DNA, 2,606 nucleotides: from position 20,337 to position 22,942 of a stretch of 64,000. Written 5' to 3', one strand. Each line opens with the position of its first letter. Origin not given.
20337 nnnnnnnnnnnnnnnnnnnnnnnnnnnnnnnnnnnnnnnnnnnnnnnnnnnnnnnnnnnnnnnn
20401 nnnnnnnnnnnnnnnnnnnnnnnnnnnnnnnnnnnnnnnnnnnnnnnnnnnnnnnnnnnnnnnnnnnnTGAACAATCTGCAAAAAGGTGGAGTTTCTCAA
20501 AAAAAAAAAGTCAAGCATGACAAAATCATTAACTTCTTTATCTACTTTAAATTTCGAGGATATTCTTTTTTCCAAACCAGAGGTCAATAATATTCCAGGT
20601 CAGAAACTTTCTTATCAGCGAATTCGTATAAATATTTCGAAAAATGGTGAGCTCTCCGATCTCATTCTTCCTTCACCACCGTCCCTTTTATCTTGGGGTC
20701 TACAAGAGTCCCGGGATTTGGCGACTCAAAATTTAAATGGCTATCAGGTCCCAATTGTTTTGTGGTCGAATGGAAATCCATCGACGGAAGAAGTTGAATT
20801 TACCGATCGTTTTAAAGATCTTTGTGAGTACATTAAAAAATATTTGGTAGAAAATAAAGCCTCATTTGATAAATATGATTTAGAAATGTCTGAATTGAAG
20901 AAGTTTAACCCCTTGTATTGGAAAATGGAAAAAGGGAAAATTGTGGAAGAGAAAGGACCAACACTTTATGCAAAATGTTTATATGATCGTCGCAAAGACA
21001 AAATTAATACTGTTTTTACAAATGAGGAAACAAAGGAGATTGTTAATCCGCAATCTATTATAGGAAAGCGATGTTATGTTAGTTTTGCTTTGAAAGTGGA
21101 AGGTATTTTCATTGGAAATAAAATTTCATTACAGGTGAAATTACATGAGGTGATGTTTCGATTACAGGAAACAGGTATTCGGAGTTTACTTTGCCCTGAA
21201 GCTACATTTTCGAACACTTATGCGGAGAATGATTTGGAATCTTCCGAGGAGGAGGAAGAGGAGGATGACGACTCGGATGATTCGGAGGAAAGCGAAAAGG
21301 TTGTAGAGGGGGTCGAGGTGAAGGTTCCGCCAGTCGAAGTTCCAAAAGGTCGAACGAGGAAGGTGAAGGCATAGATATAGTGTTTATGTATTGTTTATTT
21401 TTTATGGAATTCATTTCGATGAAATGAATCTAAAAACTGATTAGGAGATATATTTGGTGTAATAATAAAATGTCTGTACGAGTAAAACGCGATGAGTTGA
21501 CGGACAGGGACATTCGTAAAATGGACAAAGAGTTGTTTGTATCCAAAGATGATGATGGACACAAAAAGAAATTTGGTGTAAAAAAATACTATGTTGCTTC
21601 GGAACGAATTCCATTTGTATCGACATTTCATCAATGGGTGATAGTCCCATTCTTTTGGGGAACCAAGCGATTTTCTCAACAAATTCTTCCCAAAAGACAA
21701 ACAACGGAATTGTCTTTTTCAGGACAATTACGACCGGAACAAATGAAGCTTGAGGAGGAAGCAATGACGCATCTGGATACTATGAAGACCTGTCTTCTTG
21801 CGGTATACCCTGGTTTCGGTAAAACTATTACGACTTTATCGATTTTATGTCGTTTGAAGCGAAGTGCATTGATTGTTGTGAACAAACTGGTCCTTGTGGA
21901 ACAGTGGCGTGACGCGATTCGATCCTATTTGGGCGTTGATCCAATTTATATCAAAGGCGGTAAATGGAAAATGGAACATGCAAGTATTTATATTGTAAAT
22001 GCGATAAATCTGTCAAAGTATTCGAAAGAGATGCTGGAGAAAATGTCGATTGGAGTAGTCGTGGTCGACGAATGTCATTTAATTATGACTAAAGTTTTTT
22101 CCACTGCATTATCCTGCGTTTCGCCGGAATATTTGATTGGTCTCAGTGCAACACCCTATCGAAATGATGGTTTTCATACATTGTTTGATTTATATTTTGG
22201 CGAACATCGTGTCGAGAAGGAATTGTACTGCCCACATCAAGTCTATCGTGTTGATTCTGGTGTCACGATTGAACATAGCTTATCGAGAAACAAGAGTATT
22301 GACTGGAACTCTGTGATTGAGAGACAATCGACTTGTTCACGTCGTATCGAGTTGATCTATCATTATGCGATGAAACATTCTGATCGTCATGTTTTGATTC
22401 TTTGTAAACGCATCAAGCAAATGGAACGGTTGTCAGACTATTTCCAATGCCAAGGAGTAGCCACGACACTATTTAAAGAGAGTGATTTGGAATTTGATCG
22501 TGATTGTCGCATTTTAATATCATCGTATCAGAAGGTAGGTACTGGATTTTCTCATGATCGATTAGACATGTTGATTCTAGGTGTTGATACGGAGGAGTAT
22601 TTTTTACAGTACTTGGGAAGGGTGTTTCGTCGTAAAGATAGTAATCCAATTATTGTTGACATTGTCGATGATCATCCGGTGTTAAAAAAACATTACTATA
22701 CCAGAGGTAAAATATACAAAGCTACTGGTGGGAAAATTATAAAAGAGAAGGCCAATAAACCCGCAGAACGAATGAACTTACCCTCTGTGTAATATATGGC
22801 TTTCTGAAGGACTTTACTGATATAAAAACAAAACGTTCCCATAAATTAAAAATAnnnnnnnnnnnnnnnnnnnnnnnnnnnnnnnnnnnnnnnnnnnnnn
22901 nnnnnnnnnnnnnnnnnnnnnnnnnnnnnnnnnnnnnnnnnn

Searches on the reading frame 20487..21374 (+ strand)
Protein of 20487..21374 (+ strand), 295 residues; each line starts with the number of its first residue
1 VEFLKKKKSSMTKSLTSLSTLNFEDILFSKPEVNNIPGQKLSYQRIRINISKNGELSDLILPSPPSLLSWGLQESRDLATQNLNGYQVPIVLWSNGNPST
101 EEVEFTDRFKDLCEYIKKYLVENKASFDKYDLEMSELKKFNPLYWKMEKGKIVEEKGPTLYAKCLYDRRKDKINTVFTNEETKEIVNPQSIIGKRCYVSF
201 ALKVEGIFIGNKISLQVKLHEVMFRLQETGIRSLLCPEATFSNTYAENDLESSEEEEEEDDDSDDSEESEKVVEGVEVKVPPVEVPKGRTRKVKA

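Call 31: search_protein_families(library=pfam, proteins=[window:20487-21374:+], max_evalue=0.001)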
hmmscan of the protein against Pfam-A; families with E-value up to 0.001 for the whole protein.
window:20487-21374:+ (295 aa): 1 family
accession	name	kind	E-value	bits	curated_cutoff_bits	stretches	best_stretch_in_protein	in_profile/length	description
PF10927.13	DUF2738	-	1.8e-40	139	23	1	25-260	7-234/236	Protein of unknown function (DUF2738)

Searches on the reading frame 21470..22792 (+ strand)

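Call 7: search_protein_families(library=pfam, proteins=[window:21470-22792:+], max_evalue=0.001)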
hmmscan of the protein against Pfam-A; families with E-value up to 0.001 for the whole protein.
window:21470-22792:+ (440 aa): 3 families
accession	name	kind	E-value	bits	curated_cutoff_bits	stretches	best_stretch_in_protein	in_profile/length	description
PF04851.21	ResIII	-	1.4e-21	77.6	22.5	1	86-231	3-164/164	Type III restriction enzyme, res subunit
PF00176.29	SNF2-rel_dom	-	2.7e-08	33.7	24.9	1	99-234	9-168/290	SNF2-related domain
PF00270.35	DEAD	-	1.2e-05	25.6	26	1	96-230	5-161/167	DEAD/DEAH box helicase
